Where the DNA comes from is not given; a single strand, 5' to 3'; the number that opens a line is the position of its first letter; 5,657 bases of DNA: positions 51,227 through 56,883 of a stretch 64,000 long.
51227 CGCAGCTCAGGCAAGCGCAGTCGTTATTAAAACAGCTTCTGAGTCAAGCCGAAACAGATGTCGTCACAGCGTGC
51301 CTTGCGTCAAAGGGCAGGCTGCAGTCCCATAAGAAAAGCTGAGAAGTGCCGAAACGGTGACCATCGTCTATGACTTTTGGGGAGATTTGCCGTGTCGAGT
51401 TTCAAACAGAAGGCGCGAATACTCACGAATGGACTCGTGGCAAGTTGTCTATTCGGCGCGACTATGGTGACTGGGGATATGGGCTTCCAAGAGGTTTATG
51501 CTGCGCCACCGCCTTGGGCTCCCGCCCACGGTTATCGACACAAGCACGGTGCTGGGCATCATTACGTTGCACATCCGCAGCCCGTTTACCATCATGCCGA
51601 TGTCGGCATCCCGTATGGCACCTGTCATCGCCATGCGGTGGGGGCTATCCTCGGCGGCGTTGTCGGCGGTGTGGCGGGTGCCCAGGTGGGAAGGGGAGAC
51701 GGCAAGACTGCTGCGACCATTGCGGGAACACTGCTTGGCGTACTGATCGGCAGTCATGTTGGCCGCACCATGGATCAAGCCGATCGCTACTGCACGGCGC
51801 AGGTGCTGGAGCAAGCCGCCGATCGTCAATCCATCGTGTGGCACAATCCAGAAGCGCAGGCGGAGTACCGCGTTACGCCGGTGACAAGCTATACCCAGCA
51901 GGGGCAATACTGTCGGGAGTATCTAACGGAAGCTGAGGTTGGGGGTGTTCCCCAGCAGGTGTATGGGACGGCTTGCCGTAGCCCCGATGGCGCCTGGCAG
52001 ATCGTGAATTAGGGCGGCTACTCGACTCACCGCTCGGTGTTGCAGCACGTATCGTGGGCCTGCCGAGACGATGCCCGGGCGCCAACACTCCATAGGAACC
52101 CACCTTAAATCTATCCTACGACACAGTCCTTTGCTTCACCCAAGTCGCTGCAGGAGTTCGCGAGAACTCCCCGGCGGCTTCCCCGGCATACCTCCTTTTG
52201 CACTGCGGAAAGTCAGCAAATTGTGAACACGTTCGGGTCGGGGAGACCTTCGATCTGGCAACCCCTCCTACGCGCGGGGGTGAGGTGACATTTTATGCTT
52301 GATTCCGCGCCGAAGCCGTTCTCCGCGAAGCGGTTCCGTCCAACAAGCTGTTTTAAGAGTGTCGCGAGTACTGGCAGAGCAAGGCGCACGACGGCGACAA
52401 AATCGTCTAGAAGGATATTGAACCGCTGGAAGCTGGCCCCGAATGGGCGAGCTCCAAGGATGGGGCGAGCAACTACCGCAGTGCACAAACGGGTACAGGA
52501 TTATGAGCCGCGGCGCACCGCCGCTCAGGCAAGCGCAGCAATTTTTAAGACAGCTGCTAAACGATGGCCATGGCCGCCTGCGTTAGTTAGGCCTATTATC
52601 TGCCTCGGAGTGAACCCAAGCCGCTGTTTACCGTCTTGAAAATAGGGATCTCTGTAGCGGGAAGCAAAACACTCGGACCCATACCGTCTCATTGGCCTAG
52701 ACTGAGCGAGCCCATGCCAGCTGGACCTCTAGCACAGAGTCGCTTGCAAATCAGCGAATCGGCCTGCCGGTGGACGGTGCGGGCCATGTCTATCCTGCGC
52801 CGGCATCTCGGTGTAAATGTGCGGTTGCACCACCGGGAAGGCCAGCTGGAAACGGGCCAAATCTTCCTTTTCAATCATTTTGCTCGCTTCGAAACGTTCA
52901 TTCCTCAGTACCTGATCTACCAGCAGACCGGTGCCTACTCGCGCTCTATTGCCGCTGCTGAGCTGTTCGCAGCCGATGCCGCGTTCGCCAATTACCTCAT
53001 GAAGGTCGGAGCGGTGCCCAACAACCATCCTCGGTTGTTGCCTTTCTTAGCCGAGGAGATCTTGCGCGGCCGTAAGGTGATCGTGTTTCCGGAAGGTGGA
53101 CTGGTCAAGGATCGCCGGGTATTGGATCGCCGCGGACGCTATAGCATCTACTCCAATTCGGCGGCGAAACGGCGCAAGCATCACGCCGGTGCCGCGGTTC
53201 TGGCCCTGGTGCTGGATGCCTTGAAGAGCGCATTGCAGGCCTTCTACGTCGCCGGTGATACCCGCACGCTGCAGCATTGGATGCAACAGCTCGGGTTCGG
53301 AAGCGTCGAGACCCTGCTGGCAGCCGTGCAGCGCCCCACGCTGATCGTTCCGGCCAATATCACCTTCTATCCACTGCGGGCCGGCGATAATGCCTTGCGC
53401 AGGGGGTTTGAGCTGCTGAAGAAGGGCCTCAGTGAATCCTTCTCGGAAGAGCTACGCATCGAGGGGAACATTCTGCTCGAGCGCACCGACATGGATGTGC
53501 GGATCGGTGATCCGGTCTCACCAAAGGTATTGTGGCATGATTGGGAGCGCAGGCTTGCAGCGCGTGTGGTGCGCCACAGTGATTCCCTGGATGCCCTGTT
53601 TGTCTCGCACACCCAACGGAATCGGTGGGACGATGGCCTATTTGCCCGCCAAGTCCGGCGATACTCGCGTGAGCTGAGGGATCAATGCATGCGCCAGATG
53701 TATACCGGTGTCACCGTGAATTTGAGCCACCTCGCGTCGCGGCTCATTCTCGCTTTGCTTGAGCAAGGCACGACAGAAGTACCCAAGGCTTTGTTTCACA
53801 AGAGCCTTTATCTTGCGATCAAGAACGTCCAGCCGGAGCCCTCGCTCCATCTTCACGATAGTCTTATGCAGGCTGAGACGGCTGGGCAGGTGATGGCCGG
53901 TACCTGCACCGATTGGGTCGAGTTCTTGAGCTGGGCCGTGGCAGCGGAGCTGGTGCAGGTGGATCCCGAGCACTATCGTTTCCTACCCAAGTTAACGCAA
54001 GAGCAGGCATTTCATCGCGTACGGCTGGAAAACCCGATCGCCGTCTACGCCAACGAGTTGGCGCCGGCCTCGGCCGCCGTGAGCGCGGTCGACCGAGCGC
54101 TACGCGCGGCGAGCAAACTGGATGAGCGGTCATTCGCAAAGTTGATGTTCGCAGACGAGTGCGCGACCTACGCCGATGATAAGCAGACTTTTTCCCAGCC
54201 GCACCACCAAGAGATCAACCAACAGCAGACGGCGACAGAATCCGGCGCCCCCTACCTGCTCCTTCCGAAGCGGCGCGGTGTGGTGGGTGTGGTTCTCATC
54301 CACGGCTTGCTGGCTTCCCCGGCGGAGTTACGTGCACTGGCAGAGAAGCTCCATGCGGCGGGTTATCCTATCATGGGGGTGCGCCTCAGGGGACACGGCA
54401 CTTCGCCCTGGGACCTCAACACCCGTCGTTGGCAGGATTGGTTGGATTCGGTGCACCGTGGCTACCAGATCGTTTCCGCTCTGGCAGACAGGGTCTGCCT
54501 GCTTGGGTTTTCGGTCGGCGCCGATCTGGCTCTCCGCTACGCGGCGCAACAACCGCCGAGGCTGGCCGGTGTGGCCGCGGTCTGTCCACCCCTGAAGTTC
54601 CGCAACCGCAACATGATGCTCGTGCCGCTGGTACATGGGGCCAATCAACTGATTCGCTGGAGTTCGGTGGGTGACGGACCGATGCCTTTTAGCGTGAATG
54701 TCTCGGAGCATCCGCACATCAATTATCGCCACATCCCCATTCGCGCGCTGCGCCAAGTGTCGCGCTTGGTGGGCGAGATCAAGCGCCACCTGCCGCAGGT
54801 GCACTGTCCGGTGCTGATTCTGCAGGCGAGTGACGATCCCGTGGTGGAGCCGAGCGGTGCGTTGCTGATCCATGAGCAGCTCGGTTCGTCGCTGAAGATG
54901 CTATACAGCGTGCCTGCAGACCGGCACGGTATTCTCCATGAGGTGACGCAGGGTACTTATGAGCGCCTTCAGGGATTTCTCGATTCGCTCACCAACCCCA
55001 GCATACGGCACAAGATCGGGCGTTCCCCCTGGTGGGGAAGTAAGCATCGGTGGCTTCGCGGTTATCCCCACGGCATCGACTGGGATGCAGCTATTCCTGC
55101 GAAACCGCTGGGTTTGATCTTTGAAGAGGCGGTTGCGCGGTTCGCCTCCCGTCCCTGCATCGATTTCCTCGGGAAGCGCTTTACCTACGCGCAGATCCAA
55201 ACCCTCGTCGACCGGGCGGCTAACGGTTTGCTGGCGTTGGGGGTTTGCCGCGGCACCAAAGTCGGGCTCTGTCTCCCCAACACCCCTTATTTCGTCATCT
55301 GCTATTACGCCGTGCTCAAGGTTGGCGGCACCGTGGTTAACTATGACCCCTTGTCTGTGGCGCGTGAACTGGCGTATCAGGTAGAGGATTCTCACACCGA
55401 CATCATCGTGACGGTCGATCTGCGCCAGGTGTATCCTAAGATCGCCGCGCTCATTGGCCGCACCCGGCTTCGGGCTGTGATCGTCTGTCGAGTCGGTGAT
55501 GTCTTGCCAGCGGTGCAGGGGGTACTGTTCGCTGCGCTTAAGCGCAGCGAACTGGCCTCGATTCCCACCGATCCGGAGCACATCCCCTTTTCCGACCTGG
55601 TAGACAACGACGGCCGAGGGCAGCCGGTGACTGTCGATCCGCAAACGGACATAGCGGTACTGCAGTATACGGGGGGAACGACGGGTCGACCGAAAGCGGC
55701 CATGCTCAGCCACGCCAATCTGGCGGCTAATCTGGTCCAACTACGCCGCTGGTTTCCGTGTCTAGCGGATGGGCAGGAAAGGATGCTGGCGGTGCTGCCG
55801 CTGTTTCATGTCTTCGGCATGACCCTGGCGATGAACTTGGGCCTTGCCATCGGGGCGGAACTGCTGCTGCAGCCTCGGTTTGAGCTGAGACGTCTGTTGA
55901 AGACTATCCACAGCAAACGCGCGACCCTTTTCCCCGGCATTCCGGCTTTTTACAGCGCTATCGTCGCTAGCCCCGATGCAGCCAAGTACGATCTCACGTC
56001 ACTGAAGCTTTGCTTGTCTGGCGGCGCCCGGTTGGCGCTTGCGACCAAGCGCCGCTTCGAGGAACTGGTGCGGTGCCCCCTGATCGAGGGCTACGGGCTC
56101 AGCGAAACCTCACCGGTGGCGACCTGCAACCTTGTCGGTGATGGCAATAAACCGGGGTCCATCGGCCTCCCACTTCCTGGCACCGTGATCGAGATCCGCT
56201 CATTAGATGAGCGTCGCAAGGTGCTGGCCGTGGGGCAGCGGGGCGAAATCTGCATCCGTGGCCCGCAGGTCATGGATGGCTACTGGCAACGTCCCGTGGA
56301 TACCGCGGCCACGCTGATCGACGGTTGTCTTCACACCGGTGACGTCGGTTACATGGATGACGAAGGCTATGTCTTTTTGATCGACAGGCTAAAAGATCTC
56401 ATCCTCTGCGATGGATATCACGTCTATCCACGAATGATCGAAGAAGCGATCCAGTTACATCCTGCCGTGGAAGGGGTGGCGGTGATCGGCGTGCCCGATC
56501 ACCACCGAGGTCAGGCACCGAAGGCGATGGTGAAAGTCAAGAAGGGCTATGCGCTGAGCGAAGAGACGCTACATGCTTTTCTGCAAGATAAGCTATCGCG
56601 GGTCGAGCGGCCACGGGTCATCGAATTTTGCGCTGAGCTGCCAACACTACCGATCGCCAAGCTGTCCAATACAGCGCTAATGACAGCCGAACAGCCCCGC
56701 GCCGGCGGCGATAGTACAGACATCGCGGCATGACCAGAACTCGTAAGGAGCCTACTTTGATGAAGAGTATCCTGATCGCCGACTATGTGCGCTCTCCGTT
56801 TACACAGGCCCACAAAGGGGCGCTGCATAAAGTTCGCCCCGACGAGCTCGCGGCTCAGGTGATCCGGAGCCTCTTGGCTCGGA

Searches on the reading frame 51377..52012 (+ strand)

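Call 14: search_protein_families(library=pfam, proteins=[window:51377-52012:+])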
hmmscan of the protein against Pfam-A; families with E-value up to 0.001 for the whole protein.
window:51377-52012:+ (211 aa): 2 families
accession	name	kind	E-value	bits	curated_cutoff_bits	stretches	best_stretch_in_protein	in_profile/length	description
PF16998.10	17kDa_Anti_2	-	1.2e-09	38.5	26.6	1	137-211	38-112/116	17 kDa outer membrane surface antigen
PF05433.20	Rick_17kDa_Anti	-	3.6e-07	30.4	24.2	1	89-129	2-43/43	Glycine zipper 2TM domain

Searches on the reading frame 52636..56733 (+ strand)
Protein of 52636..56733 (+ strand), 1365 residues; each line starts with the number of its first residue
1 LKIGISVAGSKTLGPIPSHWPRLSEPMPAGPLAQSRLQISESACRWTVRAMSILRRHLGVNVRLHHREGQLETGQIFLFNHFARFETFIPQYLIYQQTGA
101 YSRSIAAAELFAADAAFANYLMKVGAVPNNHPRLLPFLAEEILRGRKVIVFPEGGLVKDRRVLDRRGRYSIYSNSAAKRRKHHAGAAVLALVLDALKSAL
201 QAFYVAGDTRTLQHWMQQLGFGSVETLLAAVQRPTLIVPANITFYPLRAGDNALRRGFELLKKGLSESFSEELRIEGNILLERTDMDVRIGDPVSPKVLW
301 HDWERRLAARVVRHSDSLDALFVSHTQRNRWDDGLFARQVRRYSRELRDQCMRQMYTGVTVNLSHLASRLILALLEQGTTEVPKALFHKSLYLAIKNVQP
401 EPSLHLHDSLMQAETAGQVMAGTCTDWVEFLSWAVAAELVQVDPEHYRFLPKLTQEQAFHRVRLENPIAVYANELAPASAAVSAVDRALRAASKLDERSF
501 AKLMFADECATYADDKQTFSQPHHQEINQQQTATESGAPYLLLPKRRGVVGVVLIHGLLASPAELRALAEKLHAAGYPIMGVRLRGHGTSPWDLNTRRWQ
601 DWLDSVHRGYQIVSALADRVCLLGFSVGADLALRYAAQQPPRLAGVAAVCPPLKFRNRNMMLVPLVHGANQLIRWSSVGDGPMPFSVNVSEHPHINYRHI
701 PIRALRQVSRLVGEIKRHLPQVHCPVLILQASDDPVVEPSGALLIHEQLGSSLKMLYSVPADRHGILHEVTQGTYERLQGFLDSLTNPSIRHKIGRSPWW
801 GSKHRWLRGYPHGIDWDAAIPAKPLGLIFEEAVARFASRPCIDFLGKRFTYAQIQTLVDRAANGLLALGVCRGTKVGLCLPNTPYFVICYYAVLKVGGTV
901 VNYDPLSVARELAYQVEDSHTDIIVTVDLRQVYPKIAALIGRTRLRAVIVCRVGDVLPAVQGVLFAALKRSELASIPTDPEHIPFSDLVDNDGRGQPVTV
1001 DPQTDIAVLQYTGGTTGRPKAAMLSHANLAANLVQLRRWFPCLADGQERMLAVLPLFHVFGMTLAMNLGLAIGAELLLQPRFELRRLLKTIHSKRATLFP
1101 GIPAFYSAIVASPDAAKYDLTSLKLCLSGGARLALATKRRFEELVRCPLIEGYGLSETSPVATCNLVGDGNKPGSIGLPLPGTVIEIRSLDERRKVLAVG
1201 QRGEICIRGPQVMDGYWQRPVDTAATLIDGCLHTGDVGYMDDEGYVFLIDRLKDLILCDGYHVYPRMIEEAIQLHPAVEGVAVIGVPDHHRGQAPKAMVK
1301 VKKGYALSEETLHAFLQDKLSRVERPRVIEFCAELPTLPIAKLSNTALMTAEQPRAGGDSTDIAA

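Call 14: search_protein_families(library=pfam, proteins=[window:52636-56733:+])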
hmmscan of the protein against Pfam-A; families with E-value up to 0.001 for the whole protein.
window:52636-56733:+ (1365 aa): 4 families
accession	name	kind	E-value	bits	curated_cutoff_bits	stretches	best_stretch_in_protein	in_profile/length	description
PF00501.34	AMP-binding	-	7.6e-91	305.2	29.9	1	829-1217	1-384/384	AMP-binding enzyme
PF12146.15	Hydrolase_4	-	5.3e-23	82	27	1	552-769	7-237/239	Serine aminopeptidase, S33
PF13193.12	AMP-binding_C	-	1.9e-14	54.8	24.5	1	1268-1337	2-71/76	AMP-binding enzyme C-terminal domain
PF00561.26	Abhydrolase_1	-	3.5e-11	43.7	25.8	1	552-664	3-118/245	alpha/beta hydrolase fold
